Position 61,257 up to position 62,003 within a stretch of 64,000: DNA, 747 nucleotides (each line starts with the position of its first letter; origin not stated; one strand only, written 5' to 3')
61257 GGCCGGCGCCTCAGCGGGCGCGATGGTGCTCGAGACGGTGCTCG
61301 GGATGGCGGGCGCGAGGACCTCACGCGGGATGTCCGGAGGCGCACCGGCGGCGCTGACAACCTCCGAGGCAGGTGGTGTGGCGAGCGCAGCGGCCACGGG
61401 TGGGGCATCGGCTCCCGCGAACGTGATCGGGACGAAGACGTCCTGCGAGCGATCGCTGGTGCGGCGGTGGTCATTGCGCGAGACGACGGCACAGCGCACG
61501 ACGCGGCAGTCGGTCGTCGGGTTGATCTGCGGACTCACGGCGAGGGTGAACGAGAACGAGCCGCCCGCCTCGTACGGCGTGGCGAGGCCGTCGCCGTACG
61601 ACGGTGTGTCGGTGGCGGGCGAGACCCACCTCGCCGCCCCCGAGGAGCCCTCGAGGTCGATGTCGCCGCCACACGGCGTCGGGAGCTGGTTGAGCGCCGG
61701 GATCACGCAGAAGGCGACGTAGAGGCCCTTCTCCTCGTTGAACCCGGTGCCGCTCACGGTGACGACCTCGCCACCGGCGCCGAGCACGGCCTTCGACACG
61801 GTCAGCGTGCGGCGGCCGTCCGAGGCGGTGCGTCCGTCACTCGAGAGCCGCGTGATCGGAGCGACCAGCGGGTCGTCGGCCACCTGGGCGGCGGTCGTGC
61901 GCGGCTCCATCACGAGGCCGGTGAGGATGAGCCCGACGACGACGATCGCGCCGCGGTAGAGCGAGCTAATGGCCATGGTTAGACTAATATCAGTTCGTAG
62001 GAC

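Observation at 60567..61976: Lead gene of the hmu operon: duplicated Cys-pair domain protein with no recognised heme-binding family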

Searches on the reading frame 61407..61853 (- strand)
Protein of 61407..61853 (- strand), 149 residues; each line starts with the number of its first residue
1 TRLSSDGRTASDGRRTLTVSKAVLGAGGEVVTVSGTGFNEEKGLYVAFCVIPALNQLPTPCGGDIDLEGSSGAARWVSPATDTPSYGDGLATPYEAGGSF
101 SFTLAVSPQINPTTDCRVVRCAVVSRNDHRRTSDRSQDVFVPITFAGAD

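Call 29: search_solved_structures(query=A2, max_evalue=10, show_alignments=4)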
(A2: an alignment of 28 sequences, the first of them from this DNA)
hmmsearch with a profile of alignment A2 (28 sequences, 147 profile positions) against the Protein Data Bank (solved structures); distinct sequences matched with E-value up to 10: 2.
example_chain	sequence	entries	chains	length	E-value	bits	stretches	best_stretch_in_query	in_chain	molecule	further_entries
7qhm_M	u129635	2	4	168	7.7e-11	44.9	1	11-146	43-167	Thiamine biosynthesis protein X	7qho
1hzk_A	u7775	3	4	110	0.14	14.8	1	17-76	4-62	C-1027 APOPROTEIN | Apoprotein of C1027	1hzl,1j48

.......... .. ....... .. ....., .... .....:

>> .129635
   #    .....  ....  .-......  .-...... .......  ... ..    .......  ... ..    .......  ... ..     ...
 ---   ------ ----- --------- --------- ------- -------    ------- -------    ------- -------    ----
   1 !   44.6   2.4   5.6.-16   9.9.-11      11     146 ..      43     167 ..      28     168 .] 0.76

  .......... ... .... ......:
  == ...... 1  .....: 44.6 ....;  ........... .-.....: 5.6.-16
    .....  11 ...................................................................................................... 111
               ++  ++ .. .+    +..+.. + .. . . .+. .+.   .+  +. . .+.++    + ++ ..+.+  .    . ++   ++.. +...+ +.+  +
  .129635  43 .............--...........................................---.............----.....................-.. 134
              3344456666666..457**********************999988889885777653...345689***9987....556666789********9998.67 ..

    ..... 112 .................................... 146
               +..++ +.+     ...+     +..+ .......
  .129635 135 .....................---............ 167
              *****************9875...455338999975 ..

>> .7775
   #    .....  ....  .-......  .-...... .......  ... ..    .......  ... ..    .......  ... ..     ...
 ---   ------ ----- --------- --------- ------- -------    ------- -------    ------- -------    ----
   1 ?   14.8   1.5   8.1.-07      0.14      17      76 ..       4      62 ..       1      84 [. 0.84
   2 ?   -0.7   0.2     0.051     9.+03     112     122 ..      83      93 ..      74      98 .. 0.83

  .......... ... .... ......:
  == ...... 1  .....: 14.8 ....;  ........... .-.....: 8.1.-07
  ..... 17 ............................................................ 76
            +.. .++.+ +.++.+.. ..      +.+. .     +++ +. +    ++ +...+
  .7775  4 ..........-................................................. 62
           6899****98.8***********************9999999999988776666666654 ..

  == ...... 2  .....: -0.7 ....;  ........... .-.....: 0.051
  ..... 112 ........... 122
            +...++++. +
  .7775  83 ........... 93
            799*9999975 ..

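Call 37: predict_structure(alignment_id=A2)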
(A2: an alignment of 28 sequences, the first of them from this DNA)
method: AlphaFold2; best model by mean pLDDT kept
length: 149 residues; sequences in the alignment: 28
mean_pLDDT: 88.8   pTM: 0.85
mean pLDDT of the five models: 88.8, 88.1, 87.5, 86.2, 86.1
residues with pLDDT >= 90: 90; 70-90: 49; 50-70: 10; < 50: 0
segments of 3 or more residues with pLDDT < 50: none
pLDDT, mean of each block of 10 residues (from residue 1): 96 98 96 97 92 77 68 87 78 95 93 89 89 90 87
secondary structure, 60 per line:
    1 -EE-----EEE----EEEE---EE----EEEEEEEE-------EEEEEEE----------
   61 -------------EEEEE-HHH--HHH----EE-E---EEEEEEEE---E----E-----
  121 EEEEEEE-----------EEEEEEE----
elements in order: E9-11 E16-19 E29-36 E44-50 E74-78 E99-106 E121-127 E139-145

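Call 39: search_protein_representatives(alignment_id=A2)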
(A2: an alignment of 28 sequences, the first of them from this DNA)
Query: 28 sequences, 147 profile positions. Proteins with E-value up to 0.001 (for the whole library): 954; up to 1e-10: 544; up to 1e-30: 287. The best 150 are listed.
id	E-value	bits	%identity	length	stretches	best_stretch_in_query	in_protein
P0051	3.5e-126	432.1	-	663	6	10-146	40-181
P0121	7.1e-109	376.0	-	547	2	2-146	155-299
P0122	5.1e-108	373.2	-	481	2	2-146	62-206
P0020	2.6e-106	367.7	-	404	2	2-145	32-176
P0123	1.8e-105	364.9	-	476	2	2-146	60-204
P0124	2.7e-104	361.1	-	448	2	2-146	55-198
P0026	4.1e-103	357.3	-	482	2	4-145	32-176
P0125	1.5e-102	355.5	-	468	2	2-146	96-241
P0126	7.4e-102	353.2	-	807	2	7-146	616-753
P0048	2.2e-101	351.7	-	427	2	6-145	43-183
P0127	4.2e-101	350.8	-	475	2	3-146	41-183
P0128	5.6e-101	350.4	-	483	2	2-146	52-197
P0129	8.2e-101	349.8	-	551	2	3-146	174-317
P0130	9.5e-101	349.6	-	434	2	2-146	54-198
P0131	3.1e-100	347.9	-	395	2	2-146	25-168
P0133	3.8e-98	341.2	-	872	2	10-145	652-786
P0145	2.3e-74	264.0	-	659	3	9-146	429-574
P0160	2.3e-59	215.4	-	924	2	10-146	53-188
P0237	1.7e-50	186.6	-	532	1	8-145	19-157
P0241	1.2e-49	183.8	-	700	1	6-146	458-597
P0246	1.2e-48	180.6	-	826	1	11-145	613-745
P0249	2.8e-48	179.4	-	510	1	7-145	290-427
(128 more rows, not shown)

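Call 40: fold_search(model_id=the predicted structure, library=pdb)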
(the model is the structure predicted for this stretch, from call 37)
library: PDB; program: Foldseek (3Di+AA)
matches with E <= 10: 1947; with E <= 0.001: 12
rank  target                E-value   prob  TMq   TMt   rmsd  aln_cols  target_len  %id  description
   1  2mcm                  4.5e-06  1.00  0.54  0.70   4.6       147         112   20  MACROMOMYCIN (released 1993-01-15)
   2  2cbq_B                1.2e-04  1.00  0.57  0.73   3.6       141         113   18  Crystal structure of the neocarzinostatin 1Tes15 mutant bound to testosterone hemisuccinate. (released 2006-03-22)
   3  1j48_A                1.4e-04  1.00  0.50  0.67   4.5       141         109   18  Crystal Structure of Apo-C1027 (released 2003-06-03)
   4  2cbq_C                2.4e-04  1.00  0.55  0.71   4.1       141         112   18  Crystal structure of the neocarzinostatin 1Tes15 mutant bound to testosterone hemisuccinate. (released 2006-03-22)
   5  2cbt_A                2.4e-04  1.00  0.53  0.69   4.3       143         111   19  Crystal structure of the neocarzinostatin 4Tes1 mutant bound testosterone hemisuccinate. (released 2006-03-22)
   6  2cbo                  2.9e-04  1.00  0.49  0.62   6.2       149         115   16  Crystal structure of the neocarzinostatin 3Tes24 mutant bound to testosterone hemisuccinate. (released 2006-03-22)
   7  2cbq_A                3.0e-04  1.00  0.54  0.70   4.2       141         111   18  Crystal structure of the neocarzinostatin 1Tes15 mutant bound to testosterone hemisuccinate. (released 2006-03-22)
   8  1nco_A                3.0e-04  1.00  0.52  0.66   5.9       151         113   16  STRUCTURE OF THE ANTITUMOR PROTEIN-CHROMOPHORE COMPLEX NEOCARZINOSTATIN (released 1993-10-31)
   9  2cbm                  3.8e-04  1.00  0.56  0.73   3.6       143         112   19  Crystal structure of the apo-form of a neocarzinostatin mutant evolved to bind testosterone. (released 2006-03-22)
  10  1hzk_MODEL_1_A        5.1e-04  1.00  0.47  0.62   7.8       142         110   22  SOLUTION STRUCTURES OF C-1027 APOPROTEIN AND ITS COMPLEX WITH THE AROMATIZED CHROMOPHORE (released 2001-05-23)
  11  4jw3_A                6.5e-04  1.00  0.55  0.71   4.1       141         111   19  Selection of specific protein binders for pre-defined targets from an optimized library of artificial helicoidal repea (released 2013-09-25)
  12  1akp_MODEL_1_A        7.7e-04  1.00  0.51  0.64   4.7       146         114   18  SEQUENTIAL 1H,13C AND 15N NMR ASSIGNMENTS AND SOLUTION CONFORMATION OF APOKEDARCIDIN (released 1994-08-31)
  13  4jw3_B                2.8e-03  1.00  0.54  0.70   4.2       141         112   19  Selection of specific protein binders for pre-defined targets from an optimized library of artificial helicoidal repea (released 2013-09-25)
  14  8cii_C                1.1e-02  0.91  0.38  0.43   7.1       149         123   12  Delta-RBD complex with BA.2-07 fab, SARS1-34 fab and C1 nanobody (released 2024-02-21)
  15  4w6x_B                1.2e-02  0.66  0.32  0.35   9.5       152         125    6  Co-complex structure of the lectin domain of F18 fimbrial adhesin FedF with inhibitory nanobody NbFedF7 (released 2014-12-17)
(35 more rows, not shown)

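Call 43: search_protein_families(library=pfam, alignment_id=A2, max_evalue=0.01)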
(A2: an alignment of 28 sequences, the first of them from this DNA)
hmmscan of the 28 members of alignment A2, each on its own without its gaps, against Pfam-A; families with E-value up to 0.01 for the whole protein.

A. member 1, seq(149 aa): 2 families
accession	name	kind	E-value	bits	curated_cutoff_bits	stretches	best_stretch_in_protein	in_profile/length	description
PF11054.14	Surface_antigen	-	0.0011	19.3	25.2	1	84-132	105-153/211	Sporozoite surface antigen (SAG) protein domain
PF00960.24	Neocarzinostat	-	0.0094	16.4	25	0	18-52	2-36/110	Neocarzinostatin family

B. families by the number of members that match (of 28 scanned): 3 families
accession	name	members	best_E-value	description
PF00960.24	Neocarzinostat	17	8.8e-06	Neocarzinostatin family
PF01833.30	TIG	2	6.1e-05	IPT/TIG domain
PF11054.14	Surface_antigen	1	0.0011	Sporozoite surface antigen (SAG) protein domain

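Call 46: search_protein_families(library=pfam, proteins=[P0126, P0133, P0160, P0241, P0246, P0249, P0145, P0121, P0129, P0237], max_evalue=0.001)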
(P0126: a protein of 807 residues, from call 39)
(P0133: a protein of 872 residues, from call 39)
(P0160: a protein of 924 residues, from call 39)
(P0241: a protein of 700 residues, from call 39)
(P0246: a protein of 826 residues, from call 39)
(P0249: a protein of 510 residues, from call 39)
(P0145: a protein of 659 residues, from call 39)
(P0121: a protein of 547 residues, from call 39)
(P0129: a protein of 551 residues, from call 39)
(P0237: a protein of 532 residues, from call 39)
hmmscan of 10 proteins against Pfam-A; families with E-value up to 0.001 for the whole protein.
P0126 (807 aa): 2 families
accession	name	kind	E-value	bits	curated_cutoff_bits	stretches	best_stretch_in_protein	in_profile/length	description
PF07679.22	I-set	-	1.2e-06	28.9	23.7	1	499-585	1-89/90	Immunoglobulin I-set domain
PF13927.12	Ig_3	-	7.5e-06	26.8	30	1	499-566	2-72/78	Immunoglobulin domain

P0133 (872 aa): 2 families
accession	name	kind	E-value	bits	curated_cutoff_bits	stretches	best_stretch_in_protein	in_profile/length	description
PF07679.22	I-set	-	1.7e-06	28.4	23.7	1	535-622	1-90/90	Immunoglobulin I-set domain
PF13927.12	Ig_3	-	1.3e-05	26.1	30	1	535-603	2-73/78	Immunoglobulin domain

P0160 (924 aa): 4 families
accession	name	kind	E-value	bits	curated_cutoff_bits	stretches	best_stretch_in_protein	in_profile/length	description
PF13731.11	WxL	-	8.3e-08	32.9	25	1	739-924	3-211/214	WxL domain surface cell wall-binding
PF00960.24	Neocarzinostat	-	6e-07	29.9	25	1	629-730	1-92/110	Neocarzinostatin family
PF07679.22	I-set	-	4.7e-06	27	23.7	1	535-621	2-90/90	Immunoglobulin I-set domain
PF13927.12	Ig_3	-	0.00091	20.1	30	0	534-607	2-78/78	Immunoglobulin domain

P0241 (700 aa): 2 families
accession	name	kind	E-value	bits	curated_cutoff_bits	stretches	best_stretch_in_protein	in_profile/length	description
PF13927.12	Ig_3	-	3e-08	34.5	30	1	363-437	1-78/78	Immunoglobulin domain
PF07679.22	I-set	-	1.8e-06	28.3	23.7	1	364-445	1-85/90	Immunoglobulin I-set domain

P0246 (826 aa): 2 families
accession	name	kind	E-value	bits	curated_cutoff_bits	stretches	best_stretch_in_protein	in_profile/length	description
PF04213.18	HtaA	-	2.6e-46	158.6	24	1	279-449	1-164/164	Htaa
PF00960.24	Neocarzinostat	-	0.00034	21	25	1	620-672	2-54/110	Neocarzinostatin family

P0249 (510 aa): 2 families
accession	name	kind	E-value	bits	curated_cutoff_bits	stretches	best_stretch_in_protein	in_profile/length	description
PF07679.22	I-set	-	1.4e-07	31.9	23.7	1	179-266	1-90/90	Immunoglobulin I-set domain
PF13927.12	Ig_3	-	4.6e-05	24.3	30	1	179-217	2-40/78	Immunoglobulin domain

P0145 (659 aa): 0 families

P0121 (547 aa): 1 family
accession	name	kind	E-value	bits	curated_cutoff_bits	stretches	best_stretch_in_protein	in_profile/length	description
PF10615.14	DUF2470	-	5.4e-16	59.4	22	1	26-98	4-77/77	Domain of unknown function (DUF2470)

P0129 (551 aa): 0 families

P0237 (532 aa): 1 family
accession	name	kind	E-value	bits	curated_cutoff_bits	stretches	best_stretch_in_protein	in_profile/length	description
PF01497.23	Peripla_BP_2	-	1.4e-25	90.5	27.5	1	269-501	1-233/235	Periplasmic binding protein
